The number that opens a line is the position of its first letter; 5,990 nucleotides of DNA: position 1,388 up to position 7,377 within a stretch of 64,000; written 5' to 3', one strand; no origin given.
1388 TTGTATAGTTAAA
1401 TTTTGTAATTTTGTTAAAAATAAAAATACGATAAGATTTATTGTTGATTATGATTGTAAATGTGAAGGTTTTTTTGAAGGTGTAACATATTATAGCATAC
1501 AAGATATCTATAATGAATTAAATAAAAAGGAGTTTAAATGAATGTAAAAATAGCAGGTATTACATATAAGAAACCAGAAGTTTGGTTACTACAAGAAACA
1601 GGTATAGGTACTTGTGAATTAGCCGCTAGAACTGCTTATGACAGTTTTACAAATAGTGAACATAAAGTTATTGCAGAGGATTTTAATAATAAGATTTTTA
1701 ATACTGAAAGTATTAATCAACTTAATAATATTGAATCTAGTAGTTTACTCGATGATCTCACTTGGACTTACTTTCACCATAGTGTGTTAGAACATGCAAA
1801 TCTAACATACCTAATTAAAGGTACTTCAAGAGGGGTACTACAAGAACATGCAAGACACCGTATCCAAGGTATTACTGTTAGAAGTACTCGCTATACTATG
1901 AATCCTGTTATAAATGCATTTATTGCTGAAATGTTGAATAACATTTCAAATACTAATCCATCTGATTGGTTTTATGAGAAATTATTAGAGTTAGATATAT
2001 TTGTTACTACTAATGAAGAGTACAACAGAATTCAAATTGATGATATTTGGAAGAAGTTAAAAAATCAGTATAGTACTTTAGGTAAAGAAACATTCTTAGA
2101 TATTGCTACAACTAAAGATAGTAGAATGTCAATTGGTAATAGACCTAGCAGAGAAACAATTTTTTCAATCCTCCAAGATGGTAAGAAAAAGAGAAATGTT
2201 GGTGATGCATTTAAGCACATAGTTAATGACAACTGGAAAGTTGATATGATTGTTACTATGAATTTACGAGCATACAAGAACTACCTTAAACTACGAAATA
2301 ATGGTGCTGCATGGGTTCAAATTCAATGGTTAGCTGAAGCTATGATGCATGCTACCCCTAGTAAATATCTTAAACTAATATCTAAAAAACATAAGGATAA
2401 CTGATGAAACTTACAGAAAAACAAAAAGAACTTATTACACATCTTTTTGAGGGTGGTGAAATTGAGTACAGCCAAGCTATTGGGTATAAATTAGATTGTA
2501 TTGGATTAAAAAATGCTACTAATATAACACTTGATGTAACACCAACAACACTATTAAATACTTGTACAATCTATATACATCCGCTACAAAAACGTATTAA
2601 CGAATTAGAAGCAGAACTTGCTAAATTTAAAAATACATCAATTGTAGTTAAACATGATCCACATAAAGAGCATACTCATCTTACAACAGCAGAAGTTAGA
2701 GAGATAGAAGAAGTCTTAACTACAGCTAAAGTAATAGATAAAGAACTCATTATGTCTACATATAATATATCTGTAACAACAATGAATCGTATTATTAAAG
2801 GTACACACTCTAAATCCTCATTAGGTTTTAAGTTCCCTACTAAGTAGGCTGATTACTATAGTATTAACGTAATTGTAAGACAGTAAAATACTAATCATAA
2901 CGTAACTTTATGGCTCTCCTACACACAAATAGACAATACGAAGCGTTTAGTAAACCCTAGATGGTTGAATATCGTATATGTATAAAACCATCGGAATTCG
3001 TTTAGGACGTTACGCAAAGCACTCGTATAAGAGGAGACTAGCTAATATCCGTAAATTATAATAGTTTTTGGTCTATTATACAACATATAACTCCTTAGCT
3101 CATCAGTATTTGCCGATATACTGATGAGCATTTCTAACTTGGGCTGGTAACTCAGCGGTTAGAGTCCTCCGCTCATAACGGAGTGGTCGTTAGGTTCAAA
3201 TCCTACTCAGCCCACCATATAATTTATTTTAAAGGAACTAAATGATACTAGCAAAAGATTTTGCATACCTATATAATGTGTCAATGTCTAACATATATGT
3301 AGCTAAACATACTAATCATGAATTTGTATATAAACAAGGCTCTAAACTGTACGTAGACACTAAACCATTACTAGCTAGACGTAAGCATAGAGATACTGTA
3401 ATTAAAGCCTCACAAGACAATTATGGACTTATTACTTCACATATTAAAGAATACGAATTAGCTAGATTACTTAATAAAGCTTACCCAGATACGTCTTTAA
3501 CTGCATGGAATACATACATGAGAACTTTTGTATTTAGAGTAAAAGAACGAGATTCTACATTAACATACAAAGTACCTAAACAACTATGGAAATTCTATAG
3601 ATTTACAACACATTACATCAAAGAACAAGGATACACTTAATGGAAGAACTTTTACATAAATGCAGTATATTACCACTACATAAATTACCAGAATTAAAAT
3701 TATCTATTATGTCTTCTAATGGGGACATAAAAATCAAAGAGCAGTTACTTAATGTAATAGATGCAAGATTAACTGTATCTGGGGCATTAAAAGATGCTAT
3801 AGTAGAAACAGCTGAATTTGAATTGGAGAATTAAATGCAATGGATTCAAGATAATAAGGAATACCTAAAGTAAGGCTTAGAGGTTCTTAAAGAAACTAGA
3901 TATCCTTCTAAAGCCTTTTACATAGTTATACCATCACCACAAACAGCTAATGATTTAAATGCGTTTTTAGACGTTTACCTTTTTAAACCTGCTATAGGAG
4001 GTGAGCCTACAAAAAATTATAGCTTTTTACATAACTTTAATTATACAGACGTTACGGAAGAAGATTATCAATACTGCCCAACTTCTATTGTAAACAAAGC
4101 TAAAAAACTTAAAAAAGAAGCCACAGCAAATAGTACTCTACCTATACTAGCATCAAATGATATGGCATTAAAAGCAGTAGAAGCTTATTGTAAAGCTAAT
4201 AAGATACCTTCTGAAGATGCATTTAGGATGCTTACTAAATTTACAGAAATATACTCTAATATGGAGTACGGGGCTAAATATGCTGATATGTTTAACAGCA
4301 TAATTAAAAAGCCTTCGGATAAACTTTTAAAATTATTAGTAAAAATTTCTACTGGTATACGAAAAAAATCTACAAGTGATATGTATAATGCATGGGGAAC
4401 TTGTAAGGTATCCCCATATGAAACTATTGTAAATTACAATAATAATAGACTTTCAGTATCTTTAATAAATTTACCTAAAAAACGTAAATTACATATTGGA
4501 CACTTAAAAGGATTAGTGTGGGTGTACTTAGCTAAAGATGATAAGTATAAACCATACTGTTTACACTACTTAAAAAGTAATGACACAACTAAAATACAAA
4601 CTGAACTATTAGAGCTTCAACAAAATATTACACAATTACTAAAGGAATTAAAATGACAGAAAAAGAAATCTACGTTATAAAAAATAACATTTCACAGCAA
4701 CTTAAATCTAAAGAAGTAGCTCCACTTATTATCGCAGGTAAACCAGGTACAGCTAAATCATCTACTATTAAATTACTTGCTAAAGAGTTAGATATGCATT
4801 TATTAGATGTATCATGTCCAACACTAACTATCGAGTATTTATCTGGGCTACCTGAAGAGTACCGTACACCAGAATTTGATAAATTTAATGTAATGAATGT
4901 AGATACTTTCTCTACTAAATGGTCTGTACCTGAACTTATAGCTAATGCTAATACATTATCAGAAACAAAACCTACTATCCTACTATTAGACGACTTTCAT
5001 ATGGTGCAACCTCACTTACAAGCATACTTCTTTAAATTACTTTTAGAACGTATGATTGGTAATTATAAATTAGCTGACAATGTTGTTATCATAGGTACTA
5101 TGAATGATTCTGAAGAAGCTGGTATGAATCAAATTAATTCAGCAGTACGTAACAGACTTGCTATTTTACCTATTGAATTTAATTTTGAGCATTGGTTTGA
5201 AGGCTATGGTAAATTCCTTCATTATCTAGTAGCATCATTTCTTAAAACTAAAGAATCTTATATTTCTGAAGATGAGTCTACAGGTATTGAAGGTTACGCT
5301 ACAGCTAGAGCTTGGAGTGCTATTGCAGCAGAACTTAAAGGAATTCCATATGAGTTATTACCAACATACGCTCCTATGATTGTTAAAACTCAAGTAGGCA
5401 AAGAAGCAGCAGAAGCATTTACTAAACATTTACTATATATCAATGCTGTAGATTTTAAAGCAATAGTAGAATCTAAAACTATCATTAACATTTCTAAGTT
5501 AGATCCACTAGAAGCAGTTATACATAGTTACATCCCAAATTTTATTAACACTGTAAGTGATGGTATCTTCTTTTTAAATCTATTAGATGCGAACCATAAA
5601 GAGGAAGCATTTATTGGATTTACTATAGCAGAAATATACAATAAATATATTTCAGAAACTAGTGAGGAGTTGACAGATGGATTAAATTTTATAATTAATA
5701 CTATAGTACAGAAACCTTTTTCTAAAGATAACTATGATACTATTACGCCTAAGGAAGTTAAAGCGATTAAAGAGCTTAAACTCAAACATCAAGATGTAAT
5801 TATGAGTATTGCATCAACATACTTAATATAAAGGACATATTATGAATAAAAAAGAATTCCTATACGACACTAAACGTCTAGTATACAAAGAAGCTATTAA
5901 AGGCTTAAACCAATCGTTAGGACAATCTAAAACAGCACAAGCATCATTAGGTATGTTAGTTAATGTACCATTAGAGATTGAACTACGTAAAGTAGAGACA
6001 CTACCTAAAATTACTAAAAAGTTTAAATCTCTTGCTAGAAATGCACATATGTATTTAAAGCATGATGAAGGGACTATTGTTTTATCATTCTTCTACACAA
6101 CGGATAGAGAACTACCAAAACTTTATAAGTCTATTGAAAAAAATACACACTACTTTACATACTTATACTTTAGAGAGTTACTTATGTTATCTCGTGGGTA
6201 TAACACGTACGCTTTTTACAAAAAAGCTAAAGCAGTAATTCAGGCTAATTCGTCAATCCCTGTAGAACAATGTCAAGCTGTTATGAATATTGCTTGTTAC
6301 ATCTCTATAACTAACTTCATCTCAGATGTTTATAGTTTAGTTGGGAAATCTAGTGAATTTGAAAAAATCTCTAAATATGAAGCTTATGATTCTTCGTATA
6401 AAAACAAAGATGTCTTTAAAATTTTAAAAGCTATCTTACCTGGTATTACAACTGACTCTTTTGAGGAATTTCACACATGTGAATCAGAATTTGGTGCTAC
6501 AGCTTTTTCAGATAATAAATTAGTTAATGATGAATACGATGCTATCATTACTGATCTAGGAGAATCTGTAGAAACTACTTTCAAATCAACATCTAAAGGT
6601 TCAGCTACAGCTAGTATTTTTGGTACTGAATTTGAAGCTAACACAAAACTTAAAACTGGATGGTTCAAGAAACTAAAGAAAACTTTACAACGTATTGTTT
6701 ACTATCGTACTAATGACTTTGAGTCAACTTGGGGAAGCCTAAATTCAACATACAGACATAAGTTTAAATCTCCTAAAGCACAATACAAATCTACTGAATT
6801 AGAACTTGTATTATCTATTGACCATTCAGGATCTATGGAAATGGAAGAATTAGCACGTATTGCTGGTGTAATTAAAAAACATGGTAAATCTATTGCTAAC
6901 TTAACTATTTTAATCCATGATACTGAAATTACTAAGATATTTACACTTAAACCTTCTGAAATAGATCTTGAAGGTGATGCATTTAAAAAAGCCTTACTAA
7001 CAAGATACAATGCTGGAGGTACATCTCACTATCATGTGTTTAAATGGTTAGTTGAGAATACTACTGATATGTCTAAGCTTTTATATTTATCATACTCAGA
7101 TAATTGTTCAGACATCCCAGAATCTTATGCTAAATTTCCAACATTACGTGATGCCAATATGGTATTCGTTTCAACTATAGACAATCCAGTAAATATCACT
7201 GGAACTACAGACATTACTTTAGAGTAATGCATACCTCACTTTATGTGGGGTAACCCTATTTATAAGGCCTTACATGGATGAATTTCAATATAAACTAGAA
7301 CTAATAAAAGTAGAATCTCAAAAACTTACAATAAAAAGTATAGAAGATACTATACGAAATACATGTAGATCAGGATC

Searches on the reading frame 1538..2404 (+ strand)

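Call 63: search_protein_families(library=phrogs, proteins=[window:1538-2404:+], max_evalue=0.001)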
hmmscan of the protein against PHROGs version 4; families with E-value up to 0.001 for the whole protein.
window:1538-2404:+ (288 aa): 3 families
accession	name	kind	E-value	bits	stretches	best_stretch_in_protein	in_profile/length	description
phrog_85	-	DNA, RNA and nucleotide metabolism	7.7e-11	42.2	2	80-120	423-462/866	thymidylate synthase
phrog_22708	-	DNA, RNA and nucleotide metabolism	5.3e-06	27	1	24-130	23-134/242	thymidylate synthase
phrog_37683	-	unknown function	0.00089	19.4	0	39-105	161-224/279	-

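Call 66: search_protein_families(library=pfam, proteins=[window:1538-2404:+], max_evalue=0.001)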
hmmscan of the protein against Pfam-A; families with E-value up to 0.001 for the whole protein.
window:1538-2404:+ (288 aa): 1 family
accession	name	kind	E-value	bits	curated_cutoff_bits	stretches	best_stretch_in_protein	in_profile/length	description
PF02511.20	Thy1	-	4.2e-25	89.1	24.8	1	24-271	11-183/191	Thymidylate synthase complementing protein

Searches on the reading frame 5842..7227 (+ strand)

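Call 63: search_protein_families(library=phrogs, proteins=[window:5842-7227:+], max_evalue=0.001)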
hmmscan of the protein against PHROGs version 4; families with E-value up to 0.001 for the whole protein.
window:5842-7227:+ (461 aa): 1 family
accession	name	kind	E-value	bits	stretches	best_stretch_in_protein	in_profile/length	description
phrog_1314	-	DNA, RNA and nucleotide metabolism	3.9e-09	37.1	1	146-435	96-371/394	HNH endonuclease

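Call 66: search_protein_families(library=pfam, proteins=[window:5842-7227:+], max_evalue=0.001)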
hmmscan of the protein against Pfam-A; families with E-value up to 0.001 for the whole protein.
window:5842-7227:+ (461 aa): 1 family
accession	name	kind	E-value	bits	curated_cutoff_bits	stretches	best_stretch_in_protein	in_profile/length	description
PF09967.15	DUF2201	-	3.6e-05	24.3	26.4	1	322-409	1-81/123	VWA-like domain (DUF2201)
